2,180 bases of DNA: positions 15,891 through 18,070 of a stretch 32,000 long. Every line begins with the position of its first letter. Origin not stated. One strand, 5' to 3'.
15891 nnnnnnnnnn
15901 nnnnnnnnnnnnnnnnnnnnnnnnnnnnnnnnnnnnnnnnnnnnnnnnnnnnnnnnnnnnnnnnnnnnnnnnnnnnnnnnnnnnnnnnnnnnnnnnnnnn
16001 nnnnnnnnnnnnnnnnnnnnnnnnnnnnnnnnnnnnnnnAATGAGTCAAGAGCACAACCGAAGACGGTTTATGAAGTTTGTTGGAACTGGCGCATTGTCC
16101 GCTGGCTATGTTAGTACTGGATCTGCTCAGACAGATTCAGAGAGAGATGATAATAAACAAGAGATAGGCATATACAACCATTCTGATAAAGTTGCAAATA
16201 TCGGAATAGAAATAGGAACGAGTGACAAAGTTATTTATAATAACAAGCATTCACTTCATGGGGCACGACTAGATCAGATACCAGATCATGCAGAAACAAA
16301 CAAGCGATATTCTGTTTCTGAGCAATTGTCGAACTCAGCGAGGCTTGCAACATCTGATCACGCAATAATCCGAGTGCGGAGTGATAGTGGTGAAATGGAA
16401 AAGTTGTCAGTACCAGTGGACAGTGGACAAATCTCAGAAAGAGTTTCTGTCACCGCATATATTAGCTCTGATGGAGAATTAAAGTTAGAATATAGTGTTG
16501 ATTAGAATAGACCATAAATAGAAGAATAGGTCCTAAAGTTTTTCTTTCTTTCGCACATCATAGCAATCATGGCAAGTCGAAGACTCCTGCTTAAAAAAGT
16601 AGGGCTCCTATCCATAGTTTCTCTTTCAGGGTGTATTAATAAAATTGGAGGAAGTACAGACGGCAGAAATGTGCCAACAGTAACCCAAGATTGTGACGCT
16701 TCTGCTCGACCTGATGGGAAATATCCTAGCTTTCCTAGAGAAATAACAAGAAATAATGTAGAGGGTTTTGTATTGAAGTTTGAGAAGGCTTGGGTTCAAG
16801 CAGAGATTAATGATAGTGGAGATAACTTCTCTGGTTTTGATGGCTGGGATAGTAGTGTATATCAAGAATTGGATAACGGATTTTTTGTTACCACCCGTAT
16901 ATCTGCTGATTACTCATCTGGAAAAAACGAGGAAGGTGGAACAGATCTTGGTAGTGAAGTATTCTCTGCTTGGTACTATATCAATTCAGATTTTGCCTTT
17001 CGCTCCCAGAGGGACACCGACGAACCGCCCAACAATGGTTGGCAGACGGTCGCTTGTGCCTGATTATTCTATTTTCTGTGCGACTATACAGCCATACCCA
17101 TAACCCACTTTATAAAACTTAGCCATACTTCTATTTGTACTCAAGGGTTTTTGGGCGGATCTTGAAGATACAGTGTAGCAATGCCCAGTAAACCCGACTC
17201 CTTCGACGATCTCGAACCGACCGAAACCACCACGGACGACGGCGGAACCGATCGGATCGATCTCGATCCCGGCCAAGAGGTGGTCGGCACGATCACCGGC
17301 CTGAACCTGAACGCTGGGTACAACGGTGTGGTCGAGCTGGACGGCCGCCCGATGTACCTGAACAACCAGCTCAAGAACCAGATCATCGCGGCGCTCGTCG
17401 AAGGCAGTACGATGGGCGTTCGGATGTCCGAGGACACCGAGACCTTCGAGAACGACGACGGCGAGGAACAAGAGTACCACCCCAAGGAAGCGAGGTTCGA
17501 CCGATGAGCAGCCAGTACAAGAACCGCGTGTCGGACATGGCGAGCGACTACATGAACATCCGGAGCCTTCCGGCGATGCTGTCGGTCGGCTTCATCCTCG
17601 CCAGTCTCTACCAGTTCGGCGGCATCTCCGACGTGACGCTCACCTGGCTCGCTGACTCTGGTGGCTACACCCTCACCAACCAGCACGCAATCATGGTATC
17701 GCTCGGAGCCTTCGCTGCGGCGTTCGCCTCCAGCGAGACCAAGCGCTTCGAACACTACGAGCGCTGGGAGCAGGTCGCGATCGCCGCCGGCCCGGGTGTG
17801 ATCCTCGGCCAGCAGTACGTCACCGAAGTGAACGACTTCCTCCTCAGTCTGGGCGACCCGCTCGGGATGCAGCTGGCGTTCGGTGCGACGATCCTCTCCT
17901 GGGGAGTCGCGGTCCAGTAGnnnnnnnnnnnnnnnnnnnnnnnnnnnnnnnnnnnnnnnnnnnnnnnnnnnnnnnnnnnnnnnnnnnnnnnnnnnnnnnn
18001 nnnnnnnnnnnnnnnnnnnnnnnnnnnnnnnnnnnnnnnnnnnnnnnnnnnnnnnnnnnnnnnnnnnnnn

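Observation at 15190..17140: AT-rich three-gene cargo cassette (cytoplasmic protein + Tat-secreted protein + lipoprotein) inserted between Rep and the structural module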

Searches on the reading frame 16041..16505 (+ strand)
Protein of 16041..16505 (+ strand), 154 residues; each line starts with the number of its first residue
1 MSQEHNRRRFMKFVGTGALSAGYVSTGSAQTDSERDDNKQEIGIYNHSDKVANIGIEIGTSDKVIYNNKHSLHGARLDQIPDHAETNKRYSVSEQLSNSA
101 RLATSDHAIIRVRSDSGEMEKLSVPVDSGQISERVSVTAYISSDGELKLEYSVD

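Call 6: search_protein_families(library=pfam, proteins=[window:16041-16505:+], max_evalue=1)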
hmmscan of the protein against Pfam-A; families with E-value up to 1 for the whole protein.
window:16041-16505:+ (154 aa): 3 families
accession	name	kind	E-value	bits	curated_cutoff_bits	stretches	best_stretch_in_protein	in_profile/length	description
PF00873.25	ACR_tran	-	0.039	12.1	28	1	29-124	703-792/1021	AcrB/AcrD/AcrF family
PF24882.1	WHD_ORC2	-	0.054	13.5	27.3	1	106-128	39-61/63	ORC2 WHD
PF11605.14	Vps36_ESCRT-II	-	0.19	12.3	24.1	0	39-75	20-58/92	Vacuolar protein sorting protein 36 Vps36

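Call 8: search_protein_families(library=phrogs, proteins=[window:16041-16505:+], max_evalue=0.1)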
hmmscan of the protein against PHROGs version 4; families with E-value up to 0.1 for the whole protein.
window:16041-16505:+ (154 aa): 2 families
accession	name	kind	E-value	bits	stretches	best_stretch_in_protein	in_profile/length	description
phrog_23815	-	unknown function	0.02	15.2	0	33-131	2-99/318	-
phrog_36317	-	unknown function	0.022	16.1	0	28-71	41-82/98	-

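Call 9: search_protein_families(library=ncbifam, proteins=[window:16041-16505:+], max_evalue=0.1)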
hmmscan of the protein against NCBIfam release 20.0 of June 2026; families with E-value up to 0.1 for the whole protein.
window:16041-16505:+ (154 aa): 3 families
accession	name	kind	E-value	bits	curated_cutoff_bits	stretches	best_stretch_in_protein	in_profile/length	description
TIGR02811.1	formate_TAT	hypoth_equivalog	0.004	17.4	48.45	1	4-39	8-48/66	formate dehydrogenase region TAT target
TIGR01409.1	TAT_signal_seq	domain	0.012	16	16.7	1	6-22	2-18/29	twin-arginine translocation signal domain-containing protein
NF008134.0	PRK10882.1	equivalog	0.074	12.1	263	1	5-49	2-46/329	hydrogenase 2 operon protein HybA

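Call 12: search_dna_similar(query=window:16041-16505:+, collection=phages, mode=protein, max_evalue=1)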
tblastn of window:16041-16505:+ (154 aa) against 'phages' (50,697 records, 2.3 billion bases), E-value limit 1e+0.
No match.

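Call 67: search_solved_structures(query=A7, max_evalue=10)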
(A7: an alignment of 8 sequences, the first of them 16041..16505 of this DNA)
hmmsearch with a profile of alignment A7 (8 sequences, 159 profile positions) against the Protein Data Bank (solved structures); distinct sequences matched with E-value up to 10: 5.
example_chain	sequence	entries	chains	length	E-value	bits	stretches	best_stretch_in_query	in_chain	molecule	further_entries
5n1t_A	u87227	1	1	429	0.16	15.2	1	4-31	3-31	flavin-binding subunit of sulfide dehydrogenase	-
1bj8_A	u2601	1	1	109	0.54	13.5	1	38-107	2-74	GP130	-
9t3p_A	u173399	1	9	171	1.5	12.1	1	42-81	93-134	DUF3992 domain-containing protein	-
5zzu_A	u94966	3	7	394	1.7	11.9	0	32-66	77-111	Phosphoethanolamine transferase EptC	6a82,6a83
8dhe_A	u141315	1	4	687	1.9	11.7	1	47-82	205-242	Glycosyl hydrolase family 2, sugar bindingdomain protein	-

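Call 69: search_protein_families(library=pfam, alignment_id=A7, max_evalue=0.1)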
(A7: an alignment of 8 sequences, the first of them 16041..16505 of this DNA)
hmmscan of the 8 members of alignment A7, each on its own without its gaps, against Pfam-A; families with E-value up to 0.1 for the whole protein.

A. member 1, window:16041-16505:+ (154 aa): 2 families
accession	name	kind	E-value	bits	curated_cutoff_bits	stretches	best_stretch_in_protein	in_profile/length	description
PF00873.25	ACR_tran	-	0.039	12.1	28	1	29-124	703-792/1021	AcrB/AcrD/AcrF family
PF24882.1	WHD_ORC2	-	0.054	13.5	27.3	1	106-128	39-61/63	ORC2 WHD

B. families by the number of members that match (of 8 scanned): 5 families
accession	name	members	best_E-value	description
PF00873.25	ACR_tran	1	0.039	AcrB/AcrD/AcrF family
PF23205.1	DUF7063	1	0.041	Domain of unknown function (DUF7063)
PF17189.10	Glyco_hydro_30C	1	0.047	Glycosyl hydrolase family 30 beta sandwich domain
PF24882.1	WHD_ORC2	1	0.054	ORC2 WHD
PF21226.3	MalQ_N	1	0.055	MalQ N-terminal beta sandwich domain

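Call 78: predict_structure(protein=window:16128-16502:+)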
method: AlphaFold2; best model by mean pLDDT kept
length: 125 residues; sequences in the alignment: 1
mean_pLDDT: 51.5   pTM: 0.43
mean pLDDT of the five models: 51.5, 46.3, 46.3, 41.9, 40.5
residues with pLDDT >= 90: 0; 70-90: 0; 50-70: 75; < 50: 50
segments of 3 or more residues with pLDDT < 50: 1-7, 17-25, 33-54, 69-71
pLDDT, mean of each block of 10 residues (from residue 1): 43 47 49 43 36 56 56 52 54 54 59 65 62
secondary structure, 60 per line:
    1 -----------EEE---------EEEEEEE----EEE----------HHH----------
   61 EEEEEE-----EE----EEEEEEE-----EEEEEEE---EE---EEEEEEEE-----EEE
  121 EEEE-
elements in order: E12-14 E24-30 E35-37 E61-66 E78-84 E90-96 E105-112 E118-124

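Call 83: fold_search(model_id=the predicted structure, library=pdb)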
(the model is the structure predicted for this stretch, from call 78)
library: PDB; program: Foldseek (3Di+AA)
matches with E <= 10: 960; with E <= 0.001: 0
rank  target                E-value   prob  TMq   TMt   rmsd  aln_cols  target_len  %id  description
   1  4r5j_C                1.9e-01  0.23  0.30  0.21  10.2       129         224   16  Crystal structure of the DnaK C-terminus (Dnak-SBD-A) (released 2014-09-10)
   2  7krv_A                2.2e-01  0.28  0.32  0.11   9.3       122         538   15  Stimulating state of disulfide-bridged Hsp70 DnaK (released 2021-09-15)
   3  4r5j_B                2.2e-01  0.14  0.27  0.19  12.1       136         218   14  Crystal structure of the DnaK C-terminus (Dnak-SBD-A) (released 2014-09-10)
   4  7kru_A                3.1e-01  0.23  0.32  0.11   9.4       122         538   15  Stimulating state of a truncated Hsp70 DnaK fused with a substrate peptide (released 2021-09-15)
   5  2v7y                  3.1e-01  0.21  0.31  0.11  10.8       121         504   14  Crystal structure of the molecular chaperone DnaK from Geobacillus kaustophilus HTA426 in post-ATP hydrolysis state (released 2008-04-08)
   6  4r5j_A                3.5e-01  0.41  0.38  0.24  10.1       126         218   12  Crystal structure of the DnaK C-terminus (Dnak-SBD-A) (released 2014-09-10)
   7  4r5k_B                3.7e-01  0.25  0.33  0.22   9.8       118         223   16  Crystal structure of the DnaK C-terminus (Dnak-SBD-B) (released 2014-09-10)
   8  1a3y_A                3.7e-01  0.09  0.21  0.19  11.6       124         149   11  ODORANT BINDING PROTEIN FROM NASAL MUCOSA OF PIG (released 1999-02-16)
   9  3dqg_D                4.1e-01  0.47  0.41  0.35   8.8       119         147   15  Peptide-binding domain of heat shock 70 kDa protein F, mitochondrial precursor, from Caenorhabditis elegans. (released 2008-07-22)
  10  7kru_B                4.1e-01  0.25  0.33  0.10   9.1       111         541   16  Stimulating state of a truncated Hsp70 DnaK fused with a substrate peptide (released 2021-09-15)
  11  4ani_H                4.3e-01  0.18  0.30  0.11   8.4       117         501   15  Structural basis for the intermolecular communication between DnaK and GrpE in the DnaK chaperone system from Geobacil (released 2012-05-23)
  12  1dzj_A                4.3e-01  0.07  0.20  0.18  12.7       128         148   11  Porcine Odorant Binding Protein Complexed with 2-amino-4-butyl-5-propylselenazole (released 2000-12-06)
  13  6fof_D                4.6e-01  0.05  0.19  0.17  13.9       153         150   12  Crystal structure of a crystallized variant of h-Gal3: Gal-3[NTS/VII-IX] (released 2018-07-18)
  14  1hn2_A                4.8e-01  0.15  0.16  0.13   9.9        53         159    9  CRYSTAL STRUCTURE OF BOVINE OBP COMPLEXED WITH AMINOANTHRACENE (released 2001-12-05)
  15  4r5k_A                5.1e-01  0.20  0.32  0.21  10.5       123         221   16  Crystal structure of the DnaK C-terminus (Dnak-SBD-B) (released 2014-09-10)
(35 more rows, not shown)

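Call 94: search_protein_families(library=padloc, proteins=[window:16041-16505:+], max_evalue=0.1)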
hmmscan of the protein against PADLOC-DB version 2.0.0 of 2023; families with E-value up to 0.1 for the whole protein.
window:16041-16505:+ (154 aa): 0 families

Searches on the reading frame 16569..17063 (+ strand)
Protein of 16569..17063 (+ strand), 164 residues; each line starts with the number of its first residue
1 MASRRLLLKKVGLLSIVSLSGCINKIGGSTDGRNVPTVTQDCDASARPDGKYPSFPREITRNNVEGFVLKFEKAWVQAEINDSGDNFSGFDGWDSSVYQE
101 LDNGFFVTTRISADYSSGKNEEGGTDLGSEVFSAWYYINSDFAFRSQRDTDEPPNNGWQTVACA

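Call 6: search_protein_families(library=pfam, proteins=[window:16569-17063:+], max_evalue=1)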
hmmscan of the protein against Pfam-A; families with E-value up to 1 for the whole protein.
window:16569-17063:+ (164 aa): 0 families

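Call 8: search_protein_families(library=phrogs, proteins=[window:16569-17063:+], max_evalue=0.1)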
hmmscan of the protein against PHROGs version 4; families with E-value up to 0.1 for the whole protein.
window:16569-17063:+ (164 aa): 1 family
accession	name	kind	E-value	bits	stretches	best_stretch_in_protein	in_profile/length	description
phrog_14085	-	unknown function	0.069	14.3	1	86-117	12-44/80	-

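Call 9: search_protein_families(library=ncbifam, proteins=[window:16569-17063:+], max_evalue=0.1)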
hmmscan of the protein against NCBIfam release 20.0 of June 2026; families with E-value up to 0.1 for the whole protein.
window:16569-17063:+ (164 aa): 0 families

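Call 13: search_dna_similar(query=window:16569-17063:+, collection=phages, mode=protein, max_evalue=1)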
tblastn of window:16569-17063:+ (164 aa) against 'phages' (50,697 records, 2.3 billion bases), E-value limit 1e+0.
No match.

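Call 30: find_homologous_proteins(query=window:16569-17063:+, max_evalue=0.01)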
Query window:16569-17063:+ (164 aa): 2 proteins with E <= 0.01 among 17 candidates.
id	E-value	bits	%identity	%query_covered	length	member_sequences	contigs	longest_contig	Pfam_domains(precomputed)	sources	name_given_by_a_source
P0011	4.9e-107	373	100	100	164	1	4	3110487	-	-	-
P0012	2.8e-38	149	45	100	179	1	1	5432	-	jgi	jgi:hypothetical protein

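Call 31: find_encoding_contigs(protein=P0012, flank=6000, max_places=4)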
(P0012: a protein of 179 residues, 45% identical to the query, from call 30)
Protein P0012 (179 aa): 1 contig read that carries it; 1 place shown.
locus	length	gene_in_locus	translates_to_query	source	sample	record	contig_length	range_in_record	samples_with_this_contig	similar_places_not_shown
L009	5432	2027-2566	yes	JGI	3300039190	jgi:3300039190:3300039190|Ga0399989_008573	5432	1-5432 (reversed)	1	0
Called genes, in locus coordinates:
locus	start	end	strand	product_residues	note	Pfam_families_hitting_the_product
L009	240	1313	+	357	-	PF04123:DUF373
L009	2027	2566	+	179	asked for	-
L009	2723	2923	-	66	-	-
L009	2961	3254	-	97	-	PF24463:DUF7577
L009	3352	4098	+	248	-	PF13489:Methyltransf_23, PF03848:TehB (weak), PF05175:MTS (weak), PF08241:Methyltransf_11, PF08242:Methyltransf_12, PF13649:Methyltransf_25, PF13847:Methyltransf_31 (weak)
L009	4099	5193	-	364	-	PF02073:Peptidase_M29, PF26233:NicX (weak)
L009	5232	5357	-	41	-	PF25258:DUF7859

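Call 68: search_solved_structures(query=A8, max_evalue=10)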
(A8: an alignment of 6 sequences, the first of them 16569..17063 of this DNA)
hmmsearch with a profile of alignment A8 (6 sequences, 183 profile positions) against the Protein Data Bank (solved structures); distinct sequences matched with E-value up to 10: 6.
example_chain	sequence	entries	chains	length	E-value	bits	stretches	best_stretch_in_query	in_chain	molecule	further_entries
2lt9_A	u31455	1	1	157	0.06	16.7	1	77-127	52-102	Protein Slc8a3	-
6taf_A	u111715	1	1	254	0.14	15.4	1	7-77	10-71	SLT domain-containing protein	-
6ta9_A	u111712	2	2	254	0.14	15.4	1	7-77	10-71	SLT domain-containing protein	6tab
6tad_A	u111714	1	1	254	0.15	15.4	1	7-77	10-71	SLT domain-containing protein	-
4jwo_A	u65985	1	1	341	0.19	15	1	11-54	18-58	Phosphate binding protein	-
9c3q_A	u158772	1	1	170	1.3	12.3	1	77-126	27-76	Isoform 2B of GTPase KRas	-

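Call 70: search_protein_families(library=pfam, alignment_id=A8, max_evalue=0.1)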
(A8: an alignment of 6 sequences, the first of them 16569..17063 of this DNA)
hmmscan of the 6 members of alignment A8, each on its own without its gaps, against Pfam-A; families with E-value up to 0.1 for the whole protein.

A. member 1, window:16569-17063:+ (164 aa): 0 families

B. families by the number of members that match (of 6 scanned): 3 families
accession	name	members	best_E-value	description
PF24381.1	DUF7537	1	0.0088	Family of unknown function (DUF7537)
PF18538.6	DUF5624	1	0.087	Domain of unknown function (DUF5624)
PF05757.16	PsbQ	1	0.098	Oxygen evolving enhancer protein 3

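Call 94: search_protein_families(library=padloc, proteins=[window:16569-17063:+], max_evalue=0.1)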
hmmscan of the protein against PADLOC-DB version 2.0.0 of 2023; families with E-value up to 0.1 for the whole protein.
window:16569-17063:+ (164 aa): 0 families

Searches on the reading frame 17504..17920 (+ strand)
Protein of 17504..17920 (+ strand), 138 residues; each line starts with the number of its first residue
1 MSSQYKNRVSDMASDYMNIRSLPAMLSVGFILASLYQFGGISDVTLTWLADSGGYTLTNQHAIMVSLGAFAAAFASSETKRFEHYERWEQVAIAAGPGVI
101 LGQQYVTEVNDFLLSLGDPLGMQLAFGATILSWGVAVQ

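Call 6: search_protein_families(library=pfam, proteins=[window:17504-17920:+], max_evalue=1)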
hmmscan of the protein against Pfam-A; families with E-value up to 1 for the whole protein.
window:17504-17920:+ (138 aa): 2 families
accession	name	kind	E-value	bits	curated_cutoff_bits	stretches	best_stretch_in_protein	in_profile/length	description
PF05150.18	Legionella_OMP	-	0.024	14.1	25.4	1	15-103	37-117/281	Legionella pneumophila major outer membrane protein precursor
PF00151.25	Lipase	-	0.12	12.1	27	1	45-81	134-170/336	Lipase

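Call 8: search_protein_families(library=phrogs, proteins=[window:17504-17920:+], max_evalue=0.1)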
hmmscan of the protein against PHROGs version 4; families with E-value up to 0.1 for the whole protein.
window:17504-17920:+ (138 aa): 1 family
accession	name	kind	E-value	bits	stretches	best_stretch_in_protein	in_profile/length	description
phrog_5900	-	unknown function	1.6e-62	210.3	1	3-138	1-132/132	-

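Call 9: search_protein_families(library=ncbifam, proteins=[window:17504-17920:+], max_evalue=0.1)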
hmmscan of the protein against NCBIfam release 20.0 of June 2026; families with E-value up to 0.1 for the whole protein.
window:17504-17920:+ (138 aa): 0 families
